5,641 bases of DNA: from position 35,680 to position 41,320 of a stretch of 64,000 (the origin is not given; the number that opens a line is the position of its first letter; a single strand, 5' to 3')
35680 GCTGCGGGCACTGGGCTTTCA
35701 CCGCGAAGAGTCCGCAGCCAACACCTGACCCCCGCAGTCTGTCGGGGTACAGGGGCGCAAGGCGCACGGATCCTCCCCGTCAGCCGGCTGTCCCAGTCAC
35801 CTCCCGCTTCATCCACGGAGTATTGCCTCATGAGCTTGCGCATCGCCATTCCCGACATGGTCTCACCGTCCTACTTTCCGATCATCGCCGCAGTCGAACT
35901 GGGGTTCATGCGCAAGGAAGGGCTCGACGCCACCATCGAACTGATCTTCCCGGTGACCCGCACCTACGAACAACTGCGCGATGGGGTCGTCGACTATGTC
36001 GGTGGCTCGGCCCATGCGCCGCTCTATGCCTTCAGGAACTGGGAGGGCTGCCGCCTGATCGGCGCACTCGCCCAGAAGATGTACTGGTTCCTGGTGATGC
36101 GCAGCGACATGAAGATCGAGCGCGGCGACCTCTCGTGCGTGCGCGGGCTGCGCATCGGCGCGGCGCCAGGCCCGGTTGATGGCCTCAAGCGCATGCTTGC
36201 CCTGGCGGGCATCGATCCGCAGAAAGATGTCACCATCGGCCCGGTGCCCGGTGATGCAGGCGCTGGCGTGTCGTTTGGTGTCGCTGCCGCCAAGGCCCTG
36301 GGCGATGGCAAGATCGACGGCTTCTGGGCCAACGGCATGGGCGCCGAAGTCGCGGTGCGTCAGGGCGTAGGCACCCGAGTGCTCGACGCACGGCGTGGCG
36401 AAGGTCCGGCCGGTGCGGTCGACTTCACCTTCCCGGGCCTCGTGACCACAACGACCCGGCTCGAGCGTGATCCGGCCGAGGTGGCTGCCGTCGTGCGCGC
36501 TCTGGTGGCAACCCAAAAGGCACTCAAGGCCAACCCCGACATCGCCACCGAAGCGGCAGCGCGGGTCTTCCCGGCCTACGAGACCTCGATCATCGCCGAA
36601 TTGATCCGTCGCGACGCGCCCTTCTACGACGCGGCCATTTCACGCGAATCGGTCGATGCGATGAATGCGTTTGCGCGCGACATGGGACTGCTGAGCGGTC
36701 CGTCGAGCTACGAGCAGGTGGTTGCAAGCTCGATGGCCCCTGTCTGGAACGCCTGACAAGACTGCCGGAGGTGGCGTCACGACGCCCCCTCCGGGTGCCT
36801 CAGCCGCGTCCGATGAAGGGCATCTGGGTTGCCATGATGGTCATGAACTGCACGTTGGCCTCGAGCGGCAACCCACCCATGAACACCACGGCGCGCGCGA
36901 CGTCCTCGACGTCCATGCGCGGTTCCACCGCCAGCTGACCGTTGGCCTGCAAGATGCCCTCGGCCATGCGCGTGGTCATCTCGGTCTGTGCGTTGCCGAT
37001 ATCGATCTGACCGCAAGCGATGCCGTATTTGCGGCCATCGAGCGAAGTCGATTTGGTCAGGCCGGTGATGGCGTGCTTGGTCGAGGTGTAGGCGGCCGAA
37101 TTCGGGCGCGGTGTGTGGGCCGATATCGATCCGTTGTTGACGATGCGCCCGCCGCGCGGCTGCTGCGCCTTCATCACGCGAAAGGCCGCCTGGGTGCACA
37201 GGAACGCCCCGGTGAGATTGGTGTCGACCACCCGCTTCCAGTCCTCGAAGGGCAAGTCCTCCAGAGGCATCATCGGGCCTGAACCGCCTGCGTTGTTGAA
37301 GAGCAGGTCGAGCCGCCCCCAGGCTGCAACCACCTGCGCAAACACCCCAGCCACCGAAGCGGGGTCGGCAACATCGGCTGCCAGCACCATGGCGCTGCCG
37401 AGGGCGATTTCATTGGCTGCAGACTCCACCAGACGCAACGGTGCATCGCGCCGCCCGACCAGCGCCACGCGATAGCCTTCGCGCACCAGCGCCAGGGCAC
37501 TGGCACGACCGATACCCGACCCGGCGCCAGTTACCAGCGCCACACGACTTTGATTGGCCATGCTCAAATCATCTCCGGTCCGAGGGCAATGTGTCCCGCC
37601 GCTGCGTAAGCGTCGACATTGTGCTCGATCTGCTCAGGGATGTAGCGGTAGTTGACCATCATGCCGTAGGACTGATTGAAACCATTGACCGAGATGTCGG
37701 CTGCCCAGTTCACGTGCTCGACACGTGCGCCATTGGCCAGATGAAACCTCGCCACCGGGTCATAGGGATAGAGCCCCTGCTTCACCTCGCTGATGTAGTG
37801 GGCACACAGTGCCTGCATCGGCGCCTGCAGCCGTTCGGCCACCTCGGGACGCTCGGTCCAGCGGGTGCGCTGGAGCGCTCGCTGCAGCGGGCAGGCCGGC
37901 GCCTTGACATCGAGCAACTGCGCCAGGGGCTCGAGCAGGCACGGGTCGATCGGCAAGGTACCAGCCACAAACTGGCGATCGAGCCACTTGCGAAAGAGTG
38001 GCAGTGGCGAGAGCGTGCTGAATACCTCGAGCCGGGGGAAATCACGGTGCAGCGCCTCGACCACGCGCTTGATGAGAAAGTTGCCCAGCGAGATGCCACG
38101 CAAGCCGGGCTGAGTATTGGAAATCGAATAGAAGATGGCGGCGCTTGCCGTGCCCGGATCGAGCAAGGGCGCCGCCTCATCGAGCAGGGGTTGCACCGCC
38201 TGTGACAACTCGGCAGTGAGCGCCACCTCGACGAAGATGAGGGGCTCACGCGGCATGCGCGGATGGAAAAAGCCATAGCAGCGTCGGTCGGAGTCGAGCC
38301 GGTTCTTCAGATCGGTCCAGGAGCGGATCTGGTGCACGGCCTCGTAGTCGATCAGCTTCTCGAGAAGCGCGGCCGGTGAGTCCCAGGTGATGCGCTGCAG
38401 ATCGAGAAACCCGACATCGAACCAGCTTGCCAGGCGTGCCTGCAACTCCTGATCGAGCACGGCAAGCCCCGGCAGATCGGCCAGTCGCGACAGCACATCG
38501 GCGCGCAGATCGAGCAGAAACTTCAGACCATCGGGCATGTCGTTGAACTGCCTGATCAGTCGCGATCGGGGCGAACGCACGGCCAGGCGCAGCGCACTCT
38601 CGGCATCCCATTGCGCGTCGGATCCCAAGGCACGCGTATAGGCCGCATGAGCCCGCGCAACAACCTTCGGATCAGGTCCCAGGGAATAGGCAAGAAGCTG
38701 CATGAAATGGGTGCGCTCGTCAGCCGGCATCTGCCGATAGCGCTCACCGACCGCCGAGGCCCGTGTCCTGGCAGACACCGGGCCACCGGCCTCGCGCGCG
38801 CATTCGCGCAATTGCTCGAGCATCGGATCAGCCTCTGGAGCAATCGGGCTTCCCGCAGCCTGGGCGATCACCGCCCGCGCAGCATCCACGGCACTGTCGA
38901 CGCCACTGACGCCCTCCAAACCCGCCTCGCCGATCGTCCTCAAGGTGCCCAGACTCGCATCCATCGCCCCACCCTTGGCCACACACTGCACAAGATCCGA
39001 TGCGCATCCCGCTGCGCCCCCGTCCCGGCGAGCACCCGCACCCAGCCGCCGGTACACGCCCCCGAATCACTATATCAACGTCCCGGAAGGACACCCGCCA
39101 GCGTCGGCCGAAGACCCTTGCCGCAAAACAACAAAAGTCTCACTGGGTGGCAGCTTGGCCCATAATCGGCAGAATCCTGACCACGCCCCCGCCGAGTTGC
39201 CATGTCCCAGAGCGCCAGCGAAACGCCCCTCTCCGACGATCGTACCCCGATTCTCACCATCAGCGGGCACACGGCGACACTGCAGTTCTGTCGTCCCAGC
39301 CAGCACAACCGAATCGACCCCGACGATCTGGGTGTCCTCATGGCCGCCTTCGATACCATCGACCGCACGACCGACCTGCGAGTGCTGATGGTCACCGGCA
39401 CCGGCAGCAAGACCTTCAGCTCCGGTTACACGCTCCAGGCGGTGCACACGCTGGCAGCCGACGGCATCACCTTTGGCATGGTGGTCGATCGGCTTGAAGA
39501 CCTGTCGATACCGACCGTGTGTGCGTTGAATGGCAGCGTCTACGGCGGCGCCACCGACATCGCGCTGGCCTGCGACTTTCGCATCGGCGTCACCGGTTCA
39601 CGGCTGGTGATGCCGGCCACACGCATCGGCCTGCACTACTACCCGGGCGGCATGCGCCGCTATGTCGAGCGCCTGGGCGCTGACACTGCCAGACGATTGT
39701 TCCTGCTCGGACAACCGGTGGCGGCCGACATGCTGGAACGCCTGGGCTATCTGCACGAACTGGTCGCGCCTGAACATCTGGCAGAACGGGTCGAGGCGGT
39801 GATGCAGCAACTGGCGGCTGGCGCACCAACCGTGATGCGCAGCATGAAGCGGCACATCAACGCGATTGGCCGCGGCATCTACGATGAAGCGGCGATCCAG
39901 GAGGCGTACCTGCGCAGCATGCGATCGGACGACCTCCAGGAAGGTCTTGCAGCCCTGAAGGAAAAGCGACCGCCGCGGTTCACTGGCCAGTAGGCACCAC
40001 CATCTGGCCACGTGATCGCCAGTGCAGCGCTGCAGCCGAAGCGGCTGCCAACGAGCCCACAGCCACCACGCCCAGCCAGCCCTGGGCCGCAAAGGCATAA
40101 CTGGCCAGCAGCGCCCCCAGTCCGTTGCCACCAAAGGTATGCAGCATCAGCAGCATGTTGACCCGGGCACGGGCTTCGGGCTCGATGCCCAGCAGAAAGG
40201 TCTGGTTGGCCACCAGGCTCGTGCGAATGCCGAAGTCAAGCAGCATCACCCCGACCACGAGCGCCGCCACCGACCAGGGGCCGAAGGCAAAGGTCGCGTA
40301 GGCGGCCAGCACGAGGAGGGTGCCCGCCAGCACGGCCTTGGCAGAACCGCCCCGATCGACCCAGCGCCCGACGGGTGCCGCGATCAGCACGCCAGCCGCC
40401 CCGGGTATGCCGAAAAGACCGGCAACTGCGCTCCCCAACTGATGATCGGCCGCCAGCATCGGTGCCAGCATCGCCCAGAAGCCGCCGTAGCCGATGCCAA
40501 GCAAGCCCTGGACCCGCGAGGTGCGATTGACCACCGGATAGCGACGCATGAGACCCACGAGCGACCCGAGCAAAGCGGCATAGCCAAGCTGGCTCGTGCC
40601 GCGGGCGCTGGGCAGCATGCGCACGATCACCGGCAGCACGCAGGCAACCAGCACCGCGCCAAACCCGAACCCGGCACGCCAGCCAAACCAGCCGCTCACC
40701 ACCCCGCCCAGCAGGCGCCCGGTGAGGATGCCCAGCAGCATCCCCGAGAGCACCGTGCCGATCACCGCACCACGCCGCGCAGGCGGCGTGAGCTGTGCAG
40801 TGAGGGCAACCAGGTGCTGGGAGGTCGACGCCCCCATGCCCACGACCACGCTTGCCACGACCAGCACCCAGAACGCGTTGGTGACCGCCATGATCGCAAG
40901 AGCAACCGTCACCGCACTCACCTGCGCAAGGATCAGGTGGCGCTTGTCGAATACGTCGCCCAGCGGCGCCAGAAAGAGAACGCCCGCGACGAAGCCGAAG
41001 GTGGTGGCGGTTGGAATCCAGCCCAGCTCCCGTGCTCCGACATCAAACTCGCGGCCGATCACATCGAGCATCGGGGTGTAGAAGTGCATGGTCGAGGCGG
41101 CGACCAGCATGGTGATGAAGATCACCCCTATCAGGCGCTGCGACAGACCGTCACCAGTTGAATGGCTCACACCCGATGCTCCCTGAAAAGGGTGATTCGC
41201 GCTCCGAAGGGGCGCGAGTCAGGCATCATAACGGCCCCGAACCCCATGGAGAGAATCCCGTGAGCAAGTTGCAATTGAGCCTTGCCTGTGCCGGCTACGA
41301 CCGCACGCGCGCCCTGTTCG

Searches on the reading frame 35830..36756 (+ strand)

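Call 79: search_protein_families(library=pfam, proteins=[window:35830-36756:+], max_evalue=0.00001)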
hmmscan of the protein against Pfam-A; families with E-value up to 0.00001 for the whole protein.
window:35830-36756:+ (308 aa): 2 families
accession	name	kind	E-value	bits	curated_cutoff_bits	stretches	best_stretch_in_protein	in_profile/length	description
PF09084.16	NMT1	-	1.2e-08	35.6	20.5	1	13-237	2-214/216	NMT1/THI5 like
PF13379.11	NMT1_2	-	4.2e-06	27.2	24.7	0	119-245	139-250/252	NMT1-like family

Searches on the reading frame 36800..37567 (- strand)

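Call 79: search_protein_families(library=pfam, proteins=[window:36800-37567:-], max_evalue=0.00001)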
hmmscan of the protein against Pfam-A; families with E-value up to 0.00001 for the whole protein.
window:36800-37567:- (255 aa): 3 families
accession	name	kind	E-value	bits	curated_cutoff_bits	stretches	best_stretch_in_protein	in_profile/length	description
PF00106.31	adh_short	-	9.7e-50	169.2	26.6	1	8-202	1-191/195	short chain dehydrogenase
PF13561.12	adh_short_C2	-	6.7e-42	144.1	27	1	14-230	1-216/236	Enoyl-(Acyl carrier protein) reductase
PF08659.16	KR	-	1.3e-08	35.4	22.6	1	10-174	3-163/180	KR domain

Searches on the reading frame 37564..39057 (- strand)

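Call 79: search_protein_families(library=pfam, proteins=[window:37564-39057:-], max_evalue=0.00001)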
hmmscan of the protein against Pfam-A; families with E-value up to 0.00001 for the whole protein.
window:37564-39057:- (497 aa): 2 families
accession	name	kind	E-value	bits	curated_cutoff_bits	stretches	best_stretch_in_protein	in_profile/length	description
PF05292.17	MCD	-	1.5e-104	349.6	23.2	1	216-472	1-252/253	Malonyl-CoA decarboxylase C-terminal domain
PF17408.7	MCD_N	-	4.5e-22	78.4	22.4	1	127-213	2-85/85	Malonyl-CoA decarboxylase N-terminal domain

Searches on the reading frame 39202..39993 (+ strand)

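Call 79: search_protein_families(library=pfam, proteins=[window:39202-39993:+], max_evalue=0.00001)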
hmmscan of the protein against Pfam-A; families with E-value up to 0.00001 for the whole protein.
window:39202-39993:+ (263 aa): 2 families
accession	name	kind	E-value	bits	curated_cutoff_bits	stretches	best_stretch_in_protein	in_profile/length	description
PF00378.25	ECH_1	-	1.8e-30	106.5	27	1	25-263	7-251/251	Enoyl-CoA hydratase/isomerase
PF16113.10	ECH_2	-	3.3e-13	50.3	27.2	1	26-254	3-240/335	Enoyl-CoA hydratase/isomerase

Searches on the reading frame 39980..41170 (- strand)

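Call 79: search_protein_families(library=pfam, proteins=[window:39980-41170:-], max_evalue=0.00001)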
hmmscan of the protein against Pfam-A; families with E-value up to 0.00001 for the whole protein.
window:39980-41170:- (396 aa): 1 family
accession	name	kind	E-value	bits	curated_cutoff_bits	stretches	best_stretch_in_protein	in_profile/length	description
PF07690.21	MFS_1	-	1.2e-28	100.5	33.4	2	17-190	1-178/347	Major Facilitator Superfamily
